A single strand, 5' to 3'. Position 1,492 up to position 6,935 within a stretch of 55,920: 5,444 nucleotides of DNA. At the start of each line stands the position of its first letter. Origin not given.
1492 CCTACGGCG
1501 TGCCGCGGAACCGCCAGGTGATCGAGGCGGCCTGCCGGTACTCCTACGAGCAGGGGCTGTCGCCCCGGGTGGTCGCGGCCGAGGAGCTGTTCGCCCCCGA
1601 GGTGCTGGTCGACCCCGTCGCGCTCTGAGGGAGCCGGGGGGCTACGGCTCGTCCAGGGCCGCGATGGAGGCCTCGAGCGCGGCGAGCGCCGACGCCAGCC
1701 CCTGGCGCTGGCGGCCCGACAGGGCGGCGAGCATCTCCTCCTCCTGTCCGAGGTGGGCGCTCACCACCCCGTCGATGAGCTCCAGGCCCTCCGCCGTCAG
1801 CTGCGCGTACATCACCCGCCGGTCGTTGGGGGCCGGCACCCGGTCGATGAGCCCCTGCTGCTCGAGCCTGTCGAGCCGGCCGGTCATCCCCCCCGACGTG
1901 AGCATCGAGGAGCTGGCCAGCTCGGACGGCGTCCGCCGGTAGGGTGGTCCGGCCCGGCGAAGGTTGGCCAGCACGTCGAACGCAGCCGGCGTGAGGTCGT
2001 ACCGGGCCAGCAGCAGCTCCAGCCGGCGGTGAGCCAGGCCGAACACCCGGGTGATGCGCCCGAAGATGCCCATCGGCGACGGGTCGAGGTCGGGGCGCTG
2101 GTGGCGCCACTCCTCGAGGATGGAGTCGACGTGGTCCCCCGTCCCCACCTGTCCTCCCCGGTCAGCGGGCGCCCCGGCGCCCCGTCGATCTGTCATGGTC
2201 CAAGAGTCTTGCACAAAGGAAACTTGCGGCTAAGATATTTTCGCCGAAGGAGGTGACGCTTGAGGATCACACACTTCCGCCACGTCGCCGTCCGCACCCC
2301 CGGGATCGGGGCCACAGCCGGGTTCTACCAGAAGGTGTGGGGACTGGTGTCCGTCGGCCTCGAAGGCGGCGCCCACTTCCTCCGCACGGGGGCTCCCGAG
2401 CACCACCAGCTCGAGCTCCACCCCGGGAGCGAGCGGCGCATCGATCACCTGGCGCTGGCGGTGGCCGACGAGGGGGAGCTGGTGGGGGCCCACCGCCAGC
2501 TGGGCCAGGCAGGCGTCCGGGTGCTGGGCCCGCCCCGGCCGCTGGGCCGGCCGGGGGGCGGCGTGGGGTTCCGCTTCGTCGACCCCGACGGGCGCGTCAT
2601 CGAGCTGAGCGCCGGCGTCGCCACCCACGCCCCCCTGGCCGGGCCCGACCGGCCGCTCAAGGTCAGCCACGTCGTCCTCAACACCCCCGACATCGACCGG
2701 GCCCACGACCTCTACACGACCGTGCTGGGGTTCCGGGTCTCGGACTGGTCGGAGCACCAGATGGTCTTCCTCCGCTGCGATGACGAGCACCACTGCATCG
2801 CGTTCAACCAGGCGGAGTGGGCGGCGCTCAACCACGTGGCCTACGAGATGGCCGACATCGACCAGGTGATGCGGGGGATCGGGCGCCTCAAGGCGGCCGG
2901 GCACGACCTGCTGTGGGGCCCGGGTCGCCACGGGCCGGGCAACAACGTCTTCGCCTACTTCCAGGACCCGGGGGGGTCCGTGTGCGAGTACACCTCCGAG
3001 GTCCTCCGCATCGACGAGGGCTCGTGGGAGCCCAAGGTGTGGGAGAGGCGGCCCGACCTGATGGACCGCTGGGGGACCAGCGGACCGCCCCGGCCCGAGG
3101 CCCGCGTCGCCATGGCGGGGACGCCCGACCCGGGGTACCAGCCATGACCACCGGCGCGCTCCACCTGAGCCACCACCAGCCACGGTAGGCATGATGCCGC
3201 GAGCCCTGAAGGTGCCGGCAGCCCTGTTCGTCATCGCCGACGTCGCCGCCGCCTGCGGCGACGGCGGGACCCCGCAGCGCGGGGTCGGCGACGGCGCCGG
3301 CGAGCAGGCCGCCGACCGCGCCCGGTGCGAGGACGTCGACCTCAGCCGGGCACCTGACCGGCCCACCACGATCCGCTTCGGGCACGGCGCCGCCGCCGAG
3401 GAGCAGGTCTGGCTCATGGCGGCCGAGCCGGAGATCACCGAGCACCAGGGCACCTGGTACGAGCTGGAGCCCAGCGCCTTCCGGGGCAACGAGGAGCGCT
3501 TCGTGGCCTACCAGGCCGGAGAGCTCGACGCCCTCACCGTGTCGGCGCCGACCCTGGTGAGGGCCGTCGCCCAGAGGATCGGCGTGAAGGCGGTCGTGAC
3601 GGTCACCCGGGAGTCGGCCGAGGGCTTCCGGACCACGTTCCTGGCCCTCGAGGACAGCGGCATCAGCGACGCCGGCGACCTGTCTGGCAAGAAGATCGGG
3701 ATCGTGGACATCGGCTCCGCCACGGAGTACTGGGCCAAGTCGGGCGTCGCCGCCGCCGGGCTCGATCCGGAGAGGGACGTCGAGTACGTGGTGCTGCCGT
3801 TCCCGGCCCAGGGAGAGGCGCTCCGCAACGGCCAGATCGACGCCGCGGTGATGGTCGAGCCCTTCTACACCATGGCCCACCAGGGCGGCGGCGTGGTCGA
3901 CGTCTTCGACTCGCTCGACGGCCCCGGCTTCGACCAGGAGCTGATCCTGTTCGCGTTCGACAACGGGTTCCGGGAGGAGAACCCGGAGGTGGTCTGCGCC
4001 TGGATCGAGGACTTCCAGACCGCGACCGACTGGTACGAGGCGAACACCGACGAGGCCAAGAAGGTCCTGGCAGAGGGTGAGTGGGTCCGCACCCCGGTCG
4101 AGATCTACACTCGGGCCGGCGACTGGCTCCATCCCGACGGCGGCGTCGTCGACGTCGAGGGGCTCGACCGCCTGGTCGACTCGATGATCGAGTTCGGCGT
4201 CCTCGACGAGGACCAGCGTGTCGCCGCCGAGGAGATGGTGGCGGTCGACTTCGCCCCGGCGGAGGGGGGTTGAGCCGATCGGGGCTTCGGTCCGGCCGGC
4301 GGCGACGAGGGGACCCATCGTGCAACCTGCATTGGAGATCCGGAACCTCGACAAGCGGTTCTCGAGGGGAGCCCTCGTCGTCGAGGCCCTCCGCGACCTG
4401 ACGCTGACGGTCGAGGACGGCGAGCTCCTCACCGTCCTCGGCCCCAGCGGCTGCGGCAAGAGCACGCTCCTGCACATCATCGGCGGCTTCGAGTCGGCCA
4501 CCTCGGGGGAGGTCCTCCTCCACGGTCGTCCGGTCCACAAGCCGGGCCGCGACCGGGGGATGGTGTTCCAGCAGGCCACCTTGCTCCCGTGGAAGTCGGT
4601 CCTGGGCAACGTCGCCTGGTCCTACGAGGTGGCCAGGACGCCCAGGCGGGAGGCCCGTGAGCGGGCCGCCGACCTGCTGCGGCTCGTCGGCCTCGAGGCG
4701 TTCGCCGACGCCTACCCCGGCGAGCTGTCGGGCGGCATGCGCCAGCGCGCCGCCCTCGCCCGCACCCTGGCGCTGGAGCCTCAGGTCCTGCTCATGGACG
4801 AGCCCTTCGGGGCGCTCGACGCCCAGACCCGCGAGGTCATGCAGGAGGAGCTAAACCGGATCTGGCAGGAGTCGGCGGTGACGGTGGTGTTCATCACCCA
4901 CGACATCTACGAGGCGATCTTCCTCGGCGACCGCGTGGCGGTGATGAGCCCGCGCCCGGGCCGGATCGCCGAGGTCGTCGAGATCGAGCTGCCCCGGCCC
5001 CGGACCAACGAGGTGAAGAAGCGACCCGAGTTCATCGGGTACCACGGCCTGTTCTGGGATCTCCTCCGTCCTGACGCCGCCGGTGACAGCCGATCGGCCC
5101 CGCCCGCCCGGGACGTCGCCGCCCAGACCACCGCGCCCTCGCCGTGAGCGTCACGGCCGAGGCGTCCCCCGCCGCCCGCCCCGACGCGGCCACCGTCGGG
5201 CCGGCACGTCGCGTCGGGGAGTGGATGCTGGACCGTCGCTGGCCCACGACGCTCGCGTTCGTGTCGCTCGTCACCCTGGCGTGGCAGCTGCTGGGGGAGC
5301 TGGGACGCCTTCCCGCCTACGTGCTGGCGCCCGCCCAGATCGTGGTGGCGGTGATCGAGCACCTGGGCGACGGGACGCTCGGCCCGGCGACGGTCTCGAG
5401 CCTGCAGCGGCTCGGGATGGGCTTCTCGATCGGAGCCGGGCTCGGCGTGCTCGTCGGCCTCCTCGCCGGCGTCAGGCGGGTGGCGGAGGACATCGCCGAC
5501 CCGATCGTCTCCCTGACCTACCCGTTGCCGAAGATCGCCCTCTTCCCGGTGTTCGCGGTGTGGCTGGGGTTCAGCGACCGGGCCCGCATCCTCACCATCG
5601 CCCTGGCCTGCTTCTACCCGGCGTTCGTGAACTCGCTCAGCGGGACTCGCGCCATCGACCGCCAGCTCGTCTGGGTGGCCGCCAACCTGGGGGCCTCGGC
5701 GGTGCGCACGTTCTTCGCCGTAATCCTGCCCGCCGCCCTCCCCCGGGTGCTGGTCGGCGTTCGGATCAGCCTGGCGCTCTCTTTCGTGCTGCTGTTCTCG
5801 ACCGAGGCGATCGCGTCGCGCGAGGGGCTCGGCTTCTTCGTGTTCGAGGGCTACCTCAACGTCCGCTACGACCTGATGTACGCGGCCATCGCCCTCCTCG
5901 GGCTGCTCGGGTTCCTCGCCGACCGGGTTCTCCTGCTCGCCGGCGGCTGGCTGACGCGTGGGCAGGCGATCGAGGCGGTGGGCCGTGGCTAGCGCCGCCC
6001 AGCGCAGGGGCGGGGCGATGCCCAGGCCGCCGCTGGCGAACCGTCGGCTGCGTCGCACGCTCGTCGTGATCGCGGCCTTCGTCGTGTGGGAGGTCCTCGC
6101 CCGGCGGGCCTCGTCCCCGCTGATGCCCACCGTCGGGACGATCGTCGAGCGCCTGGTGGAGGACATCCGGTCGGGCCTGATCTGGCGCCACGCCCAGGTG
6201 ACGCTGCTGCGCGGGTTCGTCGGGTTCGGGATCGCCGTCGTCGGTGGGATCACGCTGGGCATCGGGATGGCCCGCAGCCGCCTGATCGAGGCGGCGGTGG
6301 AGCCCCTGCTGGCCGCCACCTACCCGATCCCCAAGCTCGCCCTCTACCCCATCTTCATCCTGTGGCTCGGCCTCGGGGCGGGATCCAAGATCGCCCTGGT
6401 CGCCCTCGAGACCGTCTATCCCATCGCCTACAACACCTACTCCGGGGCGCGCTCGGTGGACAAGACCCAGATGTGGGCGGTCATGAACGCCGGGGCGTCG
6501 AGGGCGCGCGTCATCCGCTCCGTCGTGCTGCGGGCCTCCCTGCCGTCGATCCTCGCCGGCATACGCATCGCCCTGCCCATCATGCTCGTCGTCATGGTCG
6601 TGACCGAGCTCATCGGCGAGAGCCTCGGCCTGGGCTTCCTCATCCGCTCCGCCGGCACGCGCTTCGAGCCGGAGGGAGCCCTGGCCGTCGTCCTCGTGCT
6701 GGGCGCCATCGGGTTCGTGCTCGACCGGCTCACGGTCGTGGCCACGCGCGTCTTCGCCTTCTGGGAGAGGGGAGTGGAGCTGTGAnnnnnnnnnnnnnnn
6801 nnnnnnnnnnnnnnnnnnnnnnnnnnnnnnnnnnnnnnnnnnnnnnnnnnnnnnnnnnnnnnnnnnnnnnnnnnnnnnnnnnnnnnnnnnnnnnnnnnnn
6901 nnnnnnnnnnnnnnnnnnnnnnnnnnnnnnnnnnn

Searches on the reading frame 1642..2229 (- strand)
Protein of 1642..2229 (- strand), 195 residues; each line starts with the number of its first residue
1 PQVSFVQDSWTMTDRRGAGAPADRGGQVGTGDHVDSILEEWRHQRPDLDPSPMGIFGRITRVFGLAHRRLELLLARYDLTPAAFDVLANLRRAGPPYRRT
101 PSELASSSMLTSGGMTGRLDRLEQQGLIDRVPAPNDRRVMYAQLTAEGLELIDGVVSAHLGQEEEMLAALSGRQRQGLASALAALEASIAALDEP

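Call 49: search_protein_families(library=pfam, proteins=[window:1642-2229:-], max_evalue=0.00001)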
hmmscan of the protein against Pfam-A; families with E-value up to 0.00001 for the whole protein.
window:1642-2229:- (195 aa): 2 families
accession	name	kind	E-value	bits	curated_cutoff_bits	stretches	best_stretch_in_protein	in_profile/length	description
PF12802.13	MarR_2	-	2.3e-14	53.7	27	1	77-138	1-60/61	MarR family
PF01047.28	MarR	-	1.9e-12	47.3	24.6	1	79-139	1-58/59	MarR family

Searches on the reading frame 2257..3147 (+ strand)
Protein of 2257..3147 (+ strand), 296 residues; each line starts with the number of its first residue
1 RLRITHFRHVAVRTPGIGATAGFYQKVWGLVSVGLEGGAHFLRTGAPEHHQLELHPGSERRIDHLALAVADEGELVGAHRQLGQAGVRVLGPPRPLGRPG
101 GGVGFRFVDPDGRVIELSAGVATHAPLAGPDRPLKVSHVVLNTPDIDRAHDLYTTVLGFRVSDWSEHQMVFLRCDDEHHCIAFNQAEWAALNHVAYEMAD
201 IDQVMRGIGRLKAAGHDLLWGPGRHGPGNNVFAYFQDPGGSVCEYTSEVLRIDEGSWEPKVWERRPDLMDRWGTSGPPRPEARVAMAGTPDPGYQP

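Call 49: search_protein_families(library=pfam, proteins=[window:2257-3147:+], max_evalue=0.00001)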
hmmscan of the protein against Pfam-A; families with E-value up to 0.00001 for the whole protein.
window:2257-3147:+ (296 aa): 3 families
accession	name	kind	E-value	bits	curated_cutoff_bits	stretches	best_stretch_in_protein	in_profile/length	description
PF00903.31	Glyoxalase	-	1.9e-22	80.3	20.6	2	136-244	2-120/121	Glyoxalase/Bleomycin resistance protein/Dioxygenase superfamily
PF13669.12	Glyoxalase_4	-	2.3e-07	31.5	27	0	138-233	2-108/109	Glyoxalase/Bleomycin resistance protein/Dioxygenase superfamily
PF18029.7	Glyoxalase_6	-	6.4e-06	27.2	23.6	0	138-241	1-101/106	Glyoxalase-like domain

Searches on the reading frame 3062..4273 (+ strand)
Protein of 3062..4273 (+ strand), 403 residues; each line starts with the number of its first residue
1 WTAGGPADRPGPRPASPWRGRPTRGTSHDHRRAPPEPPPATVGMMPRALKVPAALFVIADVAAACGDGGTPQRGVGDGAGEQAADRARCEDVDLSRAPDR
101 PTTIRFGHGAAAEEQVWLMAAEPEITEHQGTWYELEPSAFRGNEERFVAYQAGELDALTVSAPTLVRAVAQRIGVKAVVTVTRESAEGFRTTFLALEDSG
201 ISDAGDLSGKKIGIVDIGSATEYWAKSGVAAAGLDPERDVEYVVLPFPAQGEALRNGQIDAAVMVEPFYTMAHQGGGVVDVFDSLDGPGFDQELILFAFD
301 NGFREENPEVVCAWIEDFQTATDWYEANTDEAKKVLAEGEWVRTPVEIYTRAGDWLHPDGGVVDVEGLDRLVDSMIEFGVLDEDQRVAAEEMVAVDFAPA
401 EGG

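Call 49: search_protein_families(library=pfam, proteins=[window:3062-4273:+], max_evalue=0.00001)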
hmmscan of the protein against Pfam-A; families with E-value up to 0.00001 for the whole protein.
window:3062-4273:+ (403 aa): 4 families
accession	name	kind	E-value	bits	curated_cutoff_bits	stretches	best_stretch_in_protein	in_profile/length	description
PF13379.11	NMT1_2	-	4.8e-19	69.6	24.7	1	101-335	5-247/252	NMT1-like family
PF09084.16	NMT1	-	8.1e-12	45.9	20.5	1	159-332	47-216/216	NMT1/THI5 like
PF12974.12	Phosphonate-bd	-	1.5e-10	41.3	27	1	148-272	44-170/242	ABC transporter, phosphonate, periplasmic substrate-binding protein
PF16868.10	NMT1_3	-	4.1e-06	27.1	27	1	192-265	94-167/289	NMT1-like family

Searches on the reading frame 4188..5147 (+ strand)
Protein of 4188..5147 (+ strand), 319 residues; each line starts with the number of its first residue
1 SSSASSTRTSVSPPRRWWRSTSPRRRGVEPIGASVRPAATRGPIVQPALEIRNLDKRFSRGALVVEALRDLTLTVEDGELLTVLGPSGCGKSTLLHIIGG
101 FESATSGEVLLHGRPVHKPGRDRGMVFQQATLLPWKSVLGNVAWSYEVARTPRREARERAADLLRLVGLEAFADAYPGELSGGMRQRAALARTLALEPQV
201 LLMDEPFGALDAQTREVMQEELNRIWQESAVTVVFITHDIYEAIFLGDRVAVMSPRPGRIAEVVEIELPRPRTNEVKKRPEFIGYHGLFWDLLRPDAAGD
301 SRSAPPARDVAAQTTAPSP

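Call 49: search_protein_families(library=pfam, proteins=[window:4188-5147:+], max_evalue=0.00001)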
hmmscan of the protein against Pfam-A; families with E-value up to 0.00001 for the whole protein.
window:4188-5147:+ (319 aa): 1 family
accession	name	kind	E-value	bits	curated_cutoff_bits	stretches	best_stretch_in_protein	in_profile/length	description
PF00005.33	ABC_tran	-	3.8e-32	112.2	25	1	68-207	1-136/137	ABC transporter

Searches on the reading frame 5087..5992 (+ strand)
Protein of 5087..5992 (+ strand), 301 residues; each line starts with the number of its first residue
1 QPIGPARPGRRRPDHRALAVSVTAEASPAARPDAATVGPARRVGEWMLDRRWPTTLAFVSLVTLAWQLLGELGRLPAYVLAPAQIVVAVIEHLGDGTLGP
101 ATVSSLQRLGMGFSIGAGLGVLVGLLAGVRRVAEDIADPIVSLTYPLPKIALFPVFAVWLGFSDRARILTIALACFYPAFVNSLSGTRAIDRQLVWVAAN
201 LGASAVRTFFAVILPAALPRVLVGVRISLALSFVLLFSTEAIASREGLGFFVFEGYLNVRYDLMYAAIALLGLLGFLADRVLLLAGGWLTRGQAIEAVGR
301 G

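Call 49: search_protein_families(library=pfam, proteins=[window:5087-5992:+], max_evalue=0.00001)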
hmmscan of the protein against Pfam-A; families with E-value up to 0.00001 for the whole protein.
window:5087-5992:+ (301 aa): 1 family
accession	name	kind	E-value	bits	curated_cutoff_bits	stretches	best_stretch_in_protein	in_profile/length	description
PF00528.27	BPD_transp_1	-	3.2e-20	73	26.4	1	120-281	1-174/184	Binding-protein-dependent transport system inner membrane component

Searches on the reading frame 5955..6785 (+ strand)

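Call 49: search_protein_families(library=pfam, proteins=[window:5955-6785:+], max_evalue=0.00001)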
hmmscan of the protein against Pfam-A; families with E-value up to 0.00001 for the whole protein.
window:5955-6785:+ (276 aa): 1 family
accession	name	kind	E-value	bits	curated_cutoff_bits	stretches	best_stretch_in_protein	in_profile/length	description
PF00528.27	BPD_transp_1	-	4.5e-20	72.6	26.4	1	98-260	1-175/184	Binding-protein-dependent transport system inner membrane component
